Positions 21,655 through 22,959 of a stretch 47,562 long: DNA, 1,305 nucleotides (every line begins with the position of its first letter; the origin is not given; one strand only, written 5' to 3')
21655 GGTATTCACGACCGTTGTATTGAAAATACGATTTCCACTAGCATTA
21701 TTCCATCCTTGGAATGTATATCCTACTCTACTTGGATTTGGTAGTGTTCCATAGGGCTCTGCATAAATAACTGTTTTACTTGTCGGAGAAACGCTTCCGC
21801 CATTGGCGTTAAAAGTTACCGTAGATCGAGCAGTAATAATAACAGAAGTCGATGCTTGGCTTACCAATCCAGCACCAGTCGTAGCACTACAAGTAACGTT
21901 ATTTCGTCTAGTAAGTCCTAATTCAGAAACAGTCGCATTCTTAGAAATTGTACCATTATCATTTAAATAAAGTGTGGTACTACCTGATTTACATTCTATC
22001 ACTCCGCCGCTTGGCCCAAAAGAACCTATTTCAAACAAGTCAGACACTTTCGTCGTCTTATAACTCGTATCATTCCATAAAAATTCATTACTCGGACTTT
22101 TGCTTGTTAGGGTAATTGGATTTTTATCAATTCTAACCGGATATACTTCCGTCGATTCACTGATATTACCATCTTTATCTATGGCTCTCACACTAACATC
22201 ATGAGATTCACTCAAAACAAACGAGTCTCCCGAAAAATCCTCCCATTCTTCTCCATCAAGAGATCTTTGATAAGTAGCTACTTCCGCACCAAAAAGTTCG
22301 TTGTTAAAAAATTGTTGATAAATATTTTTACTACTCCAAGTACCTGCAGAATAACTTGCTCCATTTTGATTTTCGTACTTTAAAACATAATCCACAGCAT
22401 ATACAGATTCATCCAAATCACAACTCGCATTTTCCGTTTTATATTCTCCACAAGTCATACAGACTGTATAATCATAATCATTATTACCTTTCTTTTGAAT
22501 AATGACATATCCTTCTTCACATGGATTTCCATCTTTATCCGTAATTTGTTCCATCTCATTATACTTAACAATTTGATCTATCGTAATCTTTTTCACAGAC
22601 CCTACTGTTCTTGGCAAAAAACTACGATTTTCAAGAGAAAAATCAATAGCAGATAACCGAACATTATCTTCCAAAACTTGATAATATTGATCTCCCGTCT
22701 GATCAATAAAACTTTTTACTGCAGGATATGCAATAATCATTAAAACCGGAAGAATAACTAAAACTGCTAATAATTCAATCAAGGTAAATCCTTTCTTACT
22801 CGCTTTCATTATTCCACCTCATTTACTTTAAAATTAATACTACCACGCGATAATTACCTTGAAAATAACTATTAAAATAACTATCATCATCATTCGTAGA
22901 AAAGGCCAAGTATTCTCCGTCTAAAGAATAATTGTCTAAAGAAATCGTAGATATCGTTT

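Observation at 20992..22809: Chimeric prepilin combining a class III signal, a pilin head, three Flg_new repeats and a 10-Cys tail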

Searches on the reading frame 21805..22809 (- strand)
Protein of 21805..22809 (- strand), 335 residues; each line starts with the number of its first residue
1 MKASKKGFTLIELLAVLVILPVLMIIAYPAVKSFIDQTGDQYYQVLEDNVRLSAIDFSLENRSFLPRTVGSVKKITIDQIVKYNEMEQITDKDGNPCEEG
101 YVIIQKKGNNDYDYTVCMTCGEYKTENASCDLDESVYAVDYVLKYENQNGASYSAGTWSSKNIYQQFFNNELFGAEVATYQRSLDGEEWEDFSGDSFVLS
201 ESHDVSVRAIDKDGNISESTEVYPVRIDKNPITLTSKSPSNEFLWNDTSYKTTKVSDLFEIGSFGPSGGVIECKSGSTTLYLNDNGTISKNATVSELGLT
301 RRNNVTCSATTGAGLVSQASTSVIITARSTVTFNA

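Call 11: find_homologous_proteins(query=window:21805-22809:-, max_evalue=0.001)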
Query window:21805-22809:- (335 aa): 20 proteins with E <= 0.001 among 2354 candidates.
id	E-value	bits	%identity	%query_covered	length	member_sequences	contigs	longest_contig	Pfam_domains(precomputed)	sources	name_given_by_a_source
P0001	1.1e-27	115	39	36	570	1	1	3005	PF07963.18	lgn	-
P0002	6.8e-23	99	33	68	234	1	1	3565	PF07963.18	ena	-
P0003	3.3e-12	64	31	38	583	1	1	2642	PF07963.18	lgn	-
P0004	3.8e-12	64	30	38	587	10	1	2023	PF07963.18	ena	-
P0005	1.2e-11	62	35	37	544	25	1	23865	PF07963.18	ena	-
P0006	1.2e-7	49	42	29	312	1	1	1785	PF07963.18,PF16403.12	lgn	-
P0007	5.0e-7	47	35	35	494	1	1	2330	PF07963.18,PF13385.14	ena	-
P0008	1.7e-6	45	25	64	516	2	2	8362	PF07963.18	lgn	-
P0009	4.0e-6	44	24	84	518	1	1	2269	PF07963.18,PF13385.14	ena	-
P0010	2.6e-5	42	31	34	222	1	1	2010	PF07963.18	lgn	-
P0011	5.0e-5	41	43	20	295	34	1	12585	PF07963.18,PF02494.23,PF16403.12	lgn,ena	-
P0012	1.7e-4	39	36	27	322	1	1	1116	PF07963.18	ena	-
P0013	1.9e-4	39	35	35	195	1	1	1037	PF07963.18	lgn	-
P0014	3.9e-4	38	33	35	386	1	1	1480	PF07963.18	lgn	-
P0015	4.1e-4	38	40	20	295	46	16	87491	PF07963.18,PF02494.23,PF16403.12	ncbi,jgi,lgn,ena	-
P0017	5.1e-4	37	32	39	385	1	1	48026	PF03382.21,PF07963.18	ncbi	-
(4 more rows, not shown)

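Call 14: find_encoding_contigs(protein=P0005, flank=10000, max_places=3)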
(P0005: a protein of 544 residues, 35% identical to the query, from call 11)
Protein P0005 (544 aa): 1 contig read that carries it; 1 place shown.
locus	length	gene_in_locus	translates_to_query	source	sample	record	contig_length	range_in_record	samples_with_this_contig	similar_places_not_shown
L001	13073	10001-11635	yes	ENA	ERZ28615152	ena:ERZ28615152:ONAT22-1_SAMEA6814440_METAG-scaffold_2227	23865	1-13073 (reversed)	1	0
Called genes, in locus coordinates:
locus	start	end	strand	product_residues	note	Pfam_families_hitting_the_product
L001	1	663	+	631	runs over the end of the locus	-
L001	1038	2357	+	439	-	PF13393:tRNA-synt_His, PF00587:tRNA-synt_2b, PF03129:HGTP_anticodon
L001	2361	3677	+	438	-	PF01336:tRNA_anti-codon, PF00152:tRNA-synt_2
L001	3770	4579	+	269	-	-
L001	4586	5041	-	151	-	-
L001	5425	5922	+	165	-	-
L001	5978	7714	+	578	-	PF01807:Zn_ribbon_DnaG, PF08275:DNAG_N, PF01751:Toprim, PF13155:Toprim_2, PF13362:Toprim_3 (weak), PF13662:Toprim_4, PF10410:DnaB_bind (weak)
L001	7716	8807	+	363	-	PF03979:Sigma70_r1_1, PF00140:Sigma70_r1_2, PF04542:Sigma70_r2, PF04539:Sigma70_r3, PF04545:Sigma70_r4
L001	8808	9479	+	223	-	PF12847:Methyltransf_18, PF04816:TrmK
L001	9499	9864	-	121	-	PF12670:DUF3792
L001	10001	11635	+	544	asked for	PF07963:N_methyl (weak)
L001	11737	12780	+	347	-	PF00579:tRNA-synt_1b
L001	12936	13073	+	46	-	?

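Call 15: find_encoding_contigs(protein=P0015, flank=10000, max_places=3)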
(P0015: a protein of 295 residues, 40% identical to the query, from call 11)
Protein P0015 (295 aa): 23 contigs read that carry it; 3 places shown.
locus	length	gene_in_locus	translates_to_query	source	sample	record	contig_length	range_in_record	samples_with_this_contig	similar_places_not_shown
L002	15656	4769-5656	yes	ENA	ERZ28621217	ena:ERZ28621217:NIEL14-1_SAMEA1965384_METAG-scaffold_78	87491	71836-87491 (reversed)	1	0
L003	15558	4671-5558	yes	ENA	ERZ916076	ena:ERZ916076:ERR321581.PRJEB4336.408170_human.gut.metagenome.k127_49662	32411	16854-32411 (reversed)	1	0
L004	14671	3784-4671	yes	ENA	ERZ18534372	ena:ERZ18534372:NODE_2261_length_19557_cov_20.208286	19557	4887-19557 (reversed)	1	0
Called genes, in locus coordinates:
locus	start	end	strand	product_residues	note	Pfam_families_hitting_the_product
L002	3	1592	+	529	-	?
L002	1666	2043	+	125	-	PF07963:N_methyl (weak)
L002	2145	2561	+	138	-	PF04472:SepF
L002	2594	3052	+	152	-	PF05103:DivIVA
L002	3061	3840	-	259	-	-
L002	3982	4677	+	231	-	PF04542:Sigma70_r2, PF04545:Sigma70_r4, PF01381:HTH_3 (weak)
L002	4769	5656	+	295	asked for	PF07963:N_methyl, PF02494:HYR (weak), PF16403:Bact_surface_Ig-like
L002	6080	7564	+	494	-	-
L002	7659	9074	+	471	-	PF00224:PK, PF02887:PK_C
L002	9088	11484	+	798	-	PF01055:Glyco_hydro_31_2nd, PF21365:Glyco_hydro_31_3rd, PF17137:DUF5110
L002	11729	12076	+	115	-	-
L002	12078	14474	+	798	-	PF00133:tRNA-synt_1, PF01406:tRNA-synt_1e (faint), PF09334:tRNA-synt_1g, PF13603:tRNA-synt_1_2, PF00133:tRNA-synt_1, PF08264:Anticodon_1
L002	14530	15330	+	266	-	-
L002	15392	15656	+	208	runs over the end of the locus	PF01351:RNase_HII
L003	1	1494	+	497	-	?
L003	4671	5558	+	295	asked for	PF07963:N_methyl, PF02494:HYR (weak), PF16403:Bact_surface_Ig-like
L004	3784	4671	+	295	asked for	PF07963:N_methyl, PF02494:HYR (weak), PF16403:Bact_surface_Ig-like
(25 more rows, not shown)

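Call 16: find_encoding_contigs(protein=P0017, flank=10000, max_places=2)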
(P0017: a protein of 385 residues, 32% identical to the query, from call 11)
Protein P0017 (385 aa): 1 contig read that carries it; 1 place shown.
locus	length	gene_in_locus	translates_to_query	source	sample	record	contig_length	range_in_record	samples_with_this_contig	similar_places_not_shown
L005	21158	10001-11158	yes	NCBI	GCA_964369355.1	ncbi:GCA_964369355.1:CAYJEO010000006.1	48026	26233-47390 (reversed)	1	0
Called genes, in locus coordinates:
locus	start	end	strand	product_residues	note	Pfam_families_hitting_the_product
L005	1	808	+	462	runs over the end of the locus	PF01406:tRNA-synt_1e, PF09334:tRNA-synt_1g (faint)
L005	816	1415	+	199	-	PF04298:Zn_peptidase_2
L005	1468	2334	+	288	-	PF01509:TruB_N, PF16198:TruB_C_2 (faint)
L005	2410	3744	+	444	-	PF07963:N_methyl (weak), PF03382:DUF285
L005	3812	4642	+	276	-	PF00763:THF_DHG_CYH, PF02882:THF_DHG_CYH_C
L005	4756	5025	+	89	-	PF00312:Ribosomal_S15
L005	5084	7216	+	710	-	PF01138:RNase_PH, PF03725:RNase_PH_C, PF03726:PNPase, PF01138:RNase_PH, PF03725:RNase_PH_C (weak), PF00575:S1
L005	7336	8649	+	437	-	-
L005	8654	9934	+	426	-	-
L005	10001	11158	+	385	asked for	PF07963:N_methyl (weak), PF03382:DUF285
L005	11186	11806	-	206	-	PF00027:cNMP_binding (weak), PF13545:HTH_Crp_2 (weak)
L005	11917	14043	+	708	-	PF03477:ATP-cone, PF13597:NRDD, PF01228:Gly_radical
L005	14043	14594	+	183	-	PF13353:Fer4_12, PF04055:Radical_SAM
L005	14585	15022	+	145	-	PF00692:dUTPase, PF22769:DCD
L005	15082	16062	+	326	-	PF01757:Acyl_transf_3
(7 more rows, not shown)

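Call 17: find_encoding_contigs(protein=P0008, flank=10000, max_places=2)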
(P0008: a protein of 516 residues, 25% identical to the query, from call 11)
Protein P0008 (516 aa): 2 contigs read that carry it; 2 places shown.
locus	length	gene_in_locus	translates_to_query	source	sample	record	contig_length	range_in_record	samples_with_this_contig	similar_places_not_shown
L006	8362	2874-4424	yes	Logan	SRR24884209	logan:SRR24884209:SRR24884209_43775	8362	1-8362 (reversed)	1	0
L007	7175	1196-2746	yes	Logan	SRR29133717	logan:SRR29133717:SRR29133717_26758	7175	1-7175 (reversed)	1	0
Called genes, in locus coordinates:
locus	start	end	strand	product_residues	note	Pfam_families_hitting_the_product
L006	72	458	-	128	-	-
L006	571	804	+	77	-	PF04023:FeoA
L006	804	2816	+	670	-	PF00009:GTP_EFTU (weak), PF01926:MMR_HSR1, PF02421:FeoB_N, PF17910:FeoB_Cyto, PF07670:Gate, PF07664:FeoB_C, PF07670:Gate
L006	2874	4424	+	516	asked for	PF07963:N_methyl (weak)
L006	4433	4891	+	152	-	-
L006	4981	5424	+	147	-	-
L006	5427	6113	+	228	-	PF20582:UPF0758_N, PF04002:RadC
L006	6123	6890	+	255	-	PF04085:MreC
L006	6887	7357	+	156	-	-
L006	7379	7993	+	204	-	PF01551:Peptidase_M23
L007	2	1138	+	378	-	?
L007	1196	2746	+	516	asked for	PF07963:N_methyl (weak)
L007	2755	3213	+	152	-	-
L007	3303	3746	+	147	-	-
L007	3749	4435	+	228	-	PF20582:UPF0758_N, PF04002:RadC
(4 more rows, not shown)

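Call 32: search_protein_families(library=pfam, proteins=[P0001, P0002, P0003, P0005, P0008, P0009, P0007, P0006], max_evalue=0.1)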
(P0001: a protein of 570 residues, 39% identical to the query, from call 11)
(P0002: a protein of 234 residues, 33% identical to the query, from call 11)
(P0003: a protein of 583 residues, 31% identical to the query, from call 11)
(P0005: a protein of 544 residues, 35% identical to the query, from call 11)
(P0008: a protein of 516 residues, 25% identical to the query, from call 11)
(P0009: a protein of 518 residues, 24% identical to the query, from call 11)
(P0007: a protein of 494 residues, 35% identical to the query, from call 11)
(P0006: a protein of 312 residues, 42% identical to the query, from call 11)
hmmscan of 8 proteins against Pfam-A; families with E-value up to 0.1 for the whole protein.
P0001 (570 aa): 3 families
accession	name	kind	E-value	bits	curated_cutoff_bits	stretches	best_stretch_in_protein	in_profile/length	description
PF07963.17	N_methyl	-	1.5e-07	31.1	21.2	1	1-26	1-26/27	Prokaryotic N-terminal methylation motif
PF19077.6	Big_13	-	0.00066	20.6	27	0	300-329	72-101/102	Bacterial Ig-like domain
PF07523.18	Big_3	-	0.026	15.2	21.2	0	192-224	37-66/68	Bacterial Ig-like domain (group 3)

P0002 (234 aa): 2 families
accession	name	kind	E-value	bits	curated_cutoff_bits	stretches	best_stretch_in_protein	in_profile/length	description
PF07963.17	N_methyl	-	2.7e-09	36.6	21.2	1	1-26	1-26/27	Prokaryotic N-terminal methylation motif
PF21194.3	TadZ-like_ARD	-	0.029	15.2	27.4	1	160-231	12-82/108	TadZ-like, receiver domain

P0003 (583 aa): 2 families
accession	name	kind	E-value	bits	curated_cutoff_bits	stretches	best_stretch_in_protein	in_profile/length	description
PF07963.17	N_methyl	-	3.2e-07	30.1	21.2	1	13-37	2-26/27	Prokaryotic N-terminal methylation motif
PF12245.14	Big_3_2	-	0.038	14.6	23.3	0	444-463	102-121/122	Bacterial Ig-like domain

P0005 (544 aa): 1 family
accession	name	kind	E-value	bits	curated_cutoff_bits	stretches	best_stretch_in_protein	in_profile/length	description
PF07963.17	N_methyl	-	3.3e-07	30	21.2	1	3-27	2-26/27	Prokaryotic N-terminal methylation motif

P0008 (516 aa): 4 families
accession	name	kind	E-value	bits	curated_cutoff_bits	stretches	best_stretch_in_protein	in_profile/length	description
PF07963.17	N_methyl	-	3.2e-07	30.1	21.2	1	2-25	3-26/27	Prokaryotic N-terminal methylation motif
PF00801.26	PKD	-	0.011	16.2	23.5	1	353-416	9-77/80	PKD domain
PF16820.11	PKD_3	-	0.027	14.8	26.3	1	285-328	22-63/68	PKD-like domain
PF02494.22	HYR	-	0.074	13.8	21.7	1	348-417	2-78/81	HYR domain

P0009 (518 aa): 2 families
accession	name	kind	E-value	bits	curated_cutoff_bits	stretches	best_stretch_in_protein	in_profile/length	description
PF13385.13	Laminin_G_3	-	3e-21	76.6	27.6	1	376-509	13-150/151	Concanavalin A-like lectin/glucanases superfamily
PF07963.17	N_methyl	-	5.3e-06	26.2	21.2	1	2-24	4-26/27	Prokaryotic N-terminal methylation motif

P0007 (494 aa): 4 families
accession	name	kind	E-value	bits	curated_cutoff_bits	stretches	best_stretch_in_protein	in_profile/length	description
PF13385.13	Laminin_G_3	-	1.4e-23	84.1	27.6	1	339-482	2-150/151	Concanavalin A-like lectin/glucanases superfamily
PF07963.17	N_methyl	-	4.6e-06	26.4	21.2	1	2-24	4-26/27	Prokaryotic N-terminal methylation motif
PF02973.23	Sialidase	-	0.0085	16.1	26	1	428-484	120-183/189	Sialidase, N-terminal domain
PF00354.24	Pentaxin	-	0.055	13.6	25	0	450-488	131-169/194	Pentaxin family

P0006 (312 aa): 5 families
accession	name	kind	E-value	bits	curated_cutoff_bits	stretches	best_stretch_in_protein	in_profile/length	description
PF16403.11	Bact_surface_Ig-like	-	6.8e-16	58.5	27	2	162-233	9-71/71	Bacterial surface protein, Ig-like domain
PF07963.17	N_methyl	-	1.4e-05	24.9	21.2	1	2-25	3-26/27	Prokaryotic N-terminal methylation motif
PF02494.22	HYR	-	8.4e-05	23.3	21.7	1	234-302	1-72/81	HYR domain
PF13754.12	Big_3_4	-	0.044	14.1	27.3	0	281-305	28-52/106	Domain of unknown function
PF18981.6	InlK_D3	-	0.061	13.9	25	1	272-305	35-68/75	Internalin K domain (D3/D4)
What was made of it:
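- Closest known: Modular type IV pilins of Streptococcus sanguinis: PilB. Same: Family members P0007 and P0009 even carry the PilC-type Laminin_G_3 module (call 32).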

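Call 34: search_protein_representatives(protein=window:21805-22725:-)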
Query: 307 residues. Proteins with E-value up to 0.001 (for the whole library): 487; up to 1e-10: 103; up to 1e-30: 13. The best 150 are listed.
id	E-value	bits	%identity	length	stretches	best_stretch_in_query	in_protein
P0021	9.4e-200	678.2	100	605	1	1-307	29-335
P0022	1.7e-120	418.1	59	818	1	4-307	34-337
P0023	1.2e-116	405.5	46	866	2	1-296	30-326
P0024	2.4e-105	368.4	55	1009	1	1-306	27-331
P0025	1.2e-95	336.5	45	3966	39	150-194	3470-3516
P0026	5.1e-71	255.7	32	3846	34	145-206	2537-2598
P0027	3.9e-61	223.3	38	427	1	1-305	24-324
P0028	4.0e-51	190.4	34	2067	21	143-208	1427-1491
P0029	3.0e-40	154.7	27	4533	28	113-225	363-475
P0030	3.1e-37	144.8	28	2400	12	121-204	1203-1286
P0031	1.4e-33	132.8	39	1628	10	149-208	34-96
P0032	1.5e-31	126.1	56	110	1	1-103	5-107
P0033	4.4e-31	124.6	54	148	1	1-104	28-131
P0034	1.5e-30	122.9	41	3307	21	146-195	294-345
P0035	1.8e-30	122.6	27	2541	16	113-225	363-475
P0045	5.5e-20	88.2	36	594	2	2-107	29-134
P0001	7.7e-16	74.6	33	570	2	1-105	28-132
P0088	4.2e-13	65.6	33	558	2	1-133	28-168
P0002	2.5e-12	63.1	38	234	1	1-111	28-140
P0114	3.2e-11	59.4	37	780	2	1-104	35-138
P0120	6.4e-11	58.5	37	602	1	1-103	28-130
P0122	1.1e-10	57.7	31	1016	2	7-126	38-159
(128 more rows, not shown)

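Call 41: search_protein_families(library=ncbifam, proteins=[P0008, P0045, P0088, P0120, P0022, P0024, P0023, P0114, P0033], max_evalue=0.01)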
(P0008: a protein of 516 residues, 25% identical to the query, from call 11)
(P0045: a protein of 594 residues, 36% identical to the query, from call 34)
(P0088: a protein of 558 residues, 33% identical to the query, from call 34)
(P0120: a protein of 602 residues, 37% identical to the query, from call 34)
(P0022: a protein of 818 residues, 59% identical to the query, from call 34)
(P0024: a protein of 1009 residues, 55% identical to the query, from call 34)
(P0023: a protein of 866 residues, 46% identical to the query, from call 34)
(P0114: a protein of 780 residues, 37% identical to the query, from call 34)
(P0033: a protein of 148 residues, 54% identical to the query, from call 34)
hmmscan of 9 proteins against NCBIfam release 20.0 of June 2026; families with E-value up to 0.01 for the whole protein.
P0008 (516 aa): 9 families
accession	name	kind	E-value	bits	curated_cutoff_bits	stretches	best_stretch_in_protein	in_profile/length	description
TIGR02532.1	IV_pilin_GFxxxE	domain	2.8e-07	30.1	16.3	1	3-26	1-24/24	prepilin-type N-terminal cleavage/methylation domain-containing protein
TIGR01710.1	typeII_sec_gspG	equivalog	3.4e-06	27.1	88.85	1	4-45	1-42/134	type II secretion system major pseudopilin GspG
TIGR01708.2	typeII_sec_gspH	equivalog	1.9e-05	24.7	80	1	4-29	2-27/169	type II secretion system minor pseudopilin GspH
NF041013.1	T4P_ComGE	equivalog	6.1e-05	23.1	49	1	2-35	2-35/83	competence type IV pilus minor pilin ComGE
NF007862.0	PRK10574.1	equivalog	0.00013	22.1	138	1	1-37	2-38/145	prepilin peptidase-dependent pilin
NF040999.1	pilin_ComGC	equivalog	0.00066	19.8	75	1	3-26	1-24/84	competence type IV pilus major pilin ComGC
NF041002.1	pilin_ComGF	equivalog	0.003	17.8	80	1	3-35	1-33/139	competence type IV pilus minor pilin ComGF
NF040982.1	ComGD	equivalog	0.0085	16.5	70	0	3-34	1-32/139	competence type IV pilus minor pilin ComGD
TIGR02596.1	TIGR02596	subfamily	0.0098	16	70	0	6-34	1-29/196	Verru_Chthon cassette protein D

P0045 (594 aa): 5 families
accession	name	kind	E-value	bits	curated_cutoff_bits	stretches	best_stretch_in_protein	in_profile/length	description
NF047446.1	barrel_OmpL47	domain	4.7e-09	36.6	40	1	272-327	14-68/68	OmpL47-type beta-barrel domain-containing protein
NF047441.1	Lepto_OmpL47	equivalog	4.4e-06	26.5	250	1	258-336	253-331/336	multi-beta-barrel domain surface protein OmpL47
TIGR02532.1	IV_pilin_GFxxxE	domain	8.4e-06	25.4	16.3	1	4-27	1-24/24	prepilin-type N-terminal cleavage/methylation domain-containing protein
TIGR01708.2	typeII_sec_gspH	equivalog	0.0059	16.6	80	1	5-51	2-49/169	type II secretion system minor pseudopilin GspH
TIGR01710.1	typeII_sec_gspG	equivalog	0.0072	16.4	88.85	0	5-29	1-25/134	type II secretion system major pseudopilin GspG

P0088 (558 aa): 9 families
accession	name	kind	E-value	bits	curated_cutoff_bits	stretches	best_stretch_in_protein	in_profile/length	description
TIGR02532.1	IV_pilin_GFxxxE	domain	9e-07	28.5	16.3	1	5-27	2-24/24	prepilin-type N-terminal cleavage/methylation domain-containing protein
NF047441.1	Lepto_OmpL47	equivalog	7.9e-06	25.7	250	1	271-450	84-272/336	multi-beta-barrel domain surface protein OmpL47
NF047446.1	barrel_OmpL47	domain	2.5e-05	24.6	40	1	259-325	8-67/68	OmpL47-type beta-barrel domain-containing protein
NF040999.1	pilin_ComGC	equivalog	8.5e-05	22.7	75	1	5-36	2-33/84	competence type IV pilus major pilin ComGC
NF007862.0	PRK10574.1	equivalog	0.00023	21.3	138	1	1-36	1-36/145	prepilin peptidase-dependent pilin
NF041013.1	T4P_ComGE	equivalog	0.00031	20.8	49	1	2-38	1-37/83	competence type IV pilus minor pilin ComGE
NF040982.1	ComGD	equivalog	0.00053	20.4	70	1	4-39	1-37/139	competence type IV pilus minor pilin ComGD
TIGR01710.1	typeII_sec_gspG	equivalog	0.0012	18.9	88.85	1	6-41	2-37/134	type II secretion system major pseudopilin GspG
NF041775.1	typeIV_PilA_Myxo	equivalog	0.0067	16.4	400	0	4-39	10-45/214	type IV pilin protein PilA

P0120 (602 aa): 8 families
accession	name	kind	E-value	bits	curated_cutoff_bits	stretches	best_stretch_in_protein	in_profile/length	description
NF007862.0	PRK10574.1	equivalog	1.2e-06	28.7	138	1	1-35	1-35/145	prepilin peptidase-dependent pilin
TIGR02532.1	IV_pilin_GFxxxE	domain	5.9e-06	25.9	16.3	1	5-27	2-24/24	prepilin-type N-terminal cleavage/methylation domain-containing protein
NF041775.1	typeIV_PilA_Myxo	equivalog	5.6e-05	23.2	400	1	3-34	9-40/214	type IV pilin protein PilA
NF040999.1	pilin_ComGC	equivalog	6.2e-05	23.1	75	1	5-60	2-57/84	competence type IV pilus major pilin ComGC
NF041013.1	T4P_ComGE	equivalog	0.00018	21.5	49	1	3-75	2-75/83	competence type IV pilus minor pilin ComGE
TIGR01710.1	typeII_sec_gspG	equivalog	0.00071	19.6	88.85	1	6-59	2-55/134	type II secretion system major pseudopilin GspG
TIGR02596.1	TIGR02596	subfamily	0.0033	17.5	70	0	7-36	1-30/196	Verru_Chthon cassette protein D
TIGR01708.2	typeII_sec_gspH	equivalog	0.0072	16.3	80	0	7-36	4-33/169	type II secretion system minor pseudopilin GspH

P0022 (818 aa): 8 families
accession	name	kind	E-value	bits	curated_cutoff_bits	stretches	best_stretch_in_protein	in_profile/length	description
NF033189.1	internalin_A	exception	7.5e-20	70.8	1600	2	436-547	526-634/799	class 1 internalin InlA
TIGR02543.1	List_Bact_rpt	repeat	1e-19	70.6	20.95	3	361-402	1-43/44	TIGR02543 family repeat protein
NF033188.1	internalin_H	exception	6e-18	64.8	1050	2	436-547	374-482/548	InlH/InlC2 family class 1 internalin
TIGR02532.1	IV_pilin_GFxxxE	domain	3.7e-05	23.4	16.3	1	7-30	1-24/24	prepilin-type N-terminal cleavage/methylation domain-containing protein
NF047446.1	barrel_OmpL47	domain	0.00015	22.2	40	1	182-224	21-64/68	OmpL47-type beta-barrel domain-containing protein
NF040999.1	pilin_ComGC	equivalog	0.00055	20.1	75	1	7-54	1-48/84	competence type IV pilus major pilin ComGC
TIGR01710.1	typeII_sec_gspG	equivalog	0.0019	18.3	88.85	1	8-41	1-34/134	type II secretion system major pseudopilin GspG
NF041775.1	typeIV_PilA_Myxo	equivalog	0.0059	16.6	400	0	6-36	9-39/214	type IV pilin protein PilA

P0024 (1009 aa): 12 families
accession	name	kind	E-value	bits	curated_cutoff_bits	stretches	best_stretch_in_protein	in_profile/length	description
TIGR02543.1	List_Bact_rpt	repeat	4.1e-53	177.5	20.95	5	574-616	1-44/44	TIGR02543 family repeat protein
NF033189.1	internalin_A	exception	1.1e-40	139.7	1600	3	420-586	516-676/799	class 1 internalin InlA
NF033188.1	internalin_H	exception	3e-34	118.6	1050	3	262-483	283-497/548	InlH/InlC2 family class 1 internalin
TIGR02532.1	IV_pilin_GFxxxE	domain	2e-07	30.6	16.3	1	4-26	2-24/24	prepilin-type N-terminal cleavage/methylation domain-containing protein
NF040999.1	pilin_ComGC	equivalog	2.4e-05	24.4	75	1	4-35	2-33/84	competence type IV pilus major pilin ComGC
NF007862.0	PRK10574.1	equivalog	0.00011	22.3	138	1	2-38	3-39/145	prepilin peptidase-dependent pilin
TIGR01710.1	typeII_sec_gspG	equivalog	0.00022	21.2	88.85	1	4-40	1-37/134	type II secretion system major pseudopilin GspG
NF040982.1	ComGD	equivalog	0.00046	20.6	70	1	3-50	1-49/139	competence type IV pilus minor pilin ComGD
TIGR02596.1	TIGR02596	subfamily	0.00067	19.8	70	1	6-38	1-33/196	Verru_Chthon cassette protein D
NF041775.1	typeIV_PilA_Myxo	equivalog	0.003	17.5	400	1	2-29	9-36/214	type IV pilin protein PilA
TIGR01708.2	typeII_sec_gspH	equivalog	0.0039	17.2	80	1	4-30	2-28/169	type II secretion system minor pseudopilin GspH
NF041013.1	T4P_ComGE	equivalog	0.0071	16.4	49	1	2-37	2-37/83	competence type IV pilus minor pilin ComGE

P0023 (866 aa): 7 families
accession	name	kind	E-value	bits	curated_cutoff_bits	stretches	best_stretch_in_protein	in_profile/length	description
NF047446.1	barrel_OmpL47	domain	4.6e-09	36.6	40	1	180-229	18-68/68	OmpL47-type beta-barrel domain-containing protein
NF040999.1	pilin_ComGC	equivalog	0.00031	20.9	75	1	7-34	2-29/84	competence type IV pilus major pilin ComGC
TIGR02532.1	IV_pilin_GFxxxE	domain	0.00036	20.2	16.3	1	7-29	2-24/24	prepilin-type N-terminal cleavage/methylation domain-containing protein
NF007862.0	PRK10574.1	equivalog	0.00048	20.3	138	1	5-39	3-37/145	prepilin peptidase-dependent pilin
NF041775.1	typeIV_PilA_Myxo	equivalog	0.0014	18.6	400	1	3-39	7-43/214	type IV pilin protein PilA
TIGR01710.1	typeII_sec_gspG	equivalog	0.0037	17.3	88.85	1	7-45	1-39/134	type II secretion system major pseudopilin GspG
NF040982.1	ComGD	equivalog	0.008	16.6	70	0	6-52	1-48/139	competence type IV pilus minor pilin ComGD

P0114 (780 aa): 6 families
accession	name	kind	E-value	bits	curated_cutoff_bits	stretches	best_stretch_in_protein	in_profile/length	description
NF047446.1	barrel_OmpL47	domain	1.9e-07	31.4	40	1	453-517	2-64/68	OmpL47-type beta-barrel domain-containing protein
TIGR02532.1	IV_pilin_GFxxxE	domain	1.4e-06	27.9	16.3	1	11-34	1-24/24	prepilin-type N-terminal cleavage/methylation domain-containing protein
TIGR01710.1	typeII_sec_gspG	equivalog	4.1e-05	23.6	88.85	1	13-68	2-57/134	type II secretion system major pseudopilin GspG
NF041775.1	typeIV_PilA_Myxo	equivalog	0.00021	21.3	400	1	5-47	4-46/214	type IV pilin protein PilA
NF007862.0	PRK10574.1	equivalog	0.00057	20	138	1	9-43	2-36/145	prepilin peptidase-dependent pilin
NF040999.1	pilin_ComGC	equivalog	0.0084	16.3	75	0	12-42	2-32/84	competence type IV pilus major pilin ComGC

P0033 (148 aa): 11 families
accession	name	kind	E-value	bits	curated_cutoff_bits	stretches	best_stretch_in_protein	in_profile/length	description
TIGR02532.1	IV_pilin_GFxxxE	domain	1.6e-08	34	16.3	1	4-27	1-24/24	prepilin-type N-terminal cleavage/methylation domain-containing protein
TIGR01710.1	typeII_sec_gspG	equivalog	1.5e-06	28.2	88.85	1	5-63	1-59/134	type II secretion system major pseudopilin GspG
NF041775.1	typeIV_PilA_Myxo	equivalog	3.2e-06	27.3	400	1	3-63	9-69/214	type IV pilin protein PilA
NF040999.1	pilin_ComGC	equivalog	3.7e-05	23.9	75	1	5-32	2-29/84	competence type IV pilus major pilin ComGC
NF007862.0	PRK10574.1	equivalog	4.4e-05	23.6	138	1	1-37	1-37/145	prepilin peptidase-dependent pilin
NF040982.1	ComGD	equivalog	0.00029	21.2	70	1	4-52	1-50/139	competence type IV pilus minor pilin ComGD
TIGR02596.1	TIGR02596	subfamily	0.00033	20.8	70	1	7-61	1-56/196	Verru_Chthon cassette protein D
NF041002.1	pilin_ComGF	equivalog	0.00045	20.5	80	1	5-63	2-59/139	competence type IV pilus minor pilin ComGF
TIGR01708.2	typeII_sec_gspH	equivalog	0.0013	18.8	80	1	5-37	2-31/169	type II secretion system minor pseudopilin GspH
NF041013.1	T4P_ComGE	equivalog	0.0048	17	49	1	2-32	1-31/83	competence type IV pilus minor pilin ComGE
NF007800.0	PRK10506.1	equivalog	0.0076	16.1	158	0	1-24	5-28/163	prepilin peptidase-dependent protein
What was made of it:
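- On OmpL47-type / Big_13 Ig-like domains (middle region): Relatives reach 36.6 bits (call 41).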
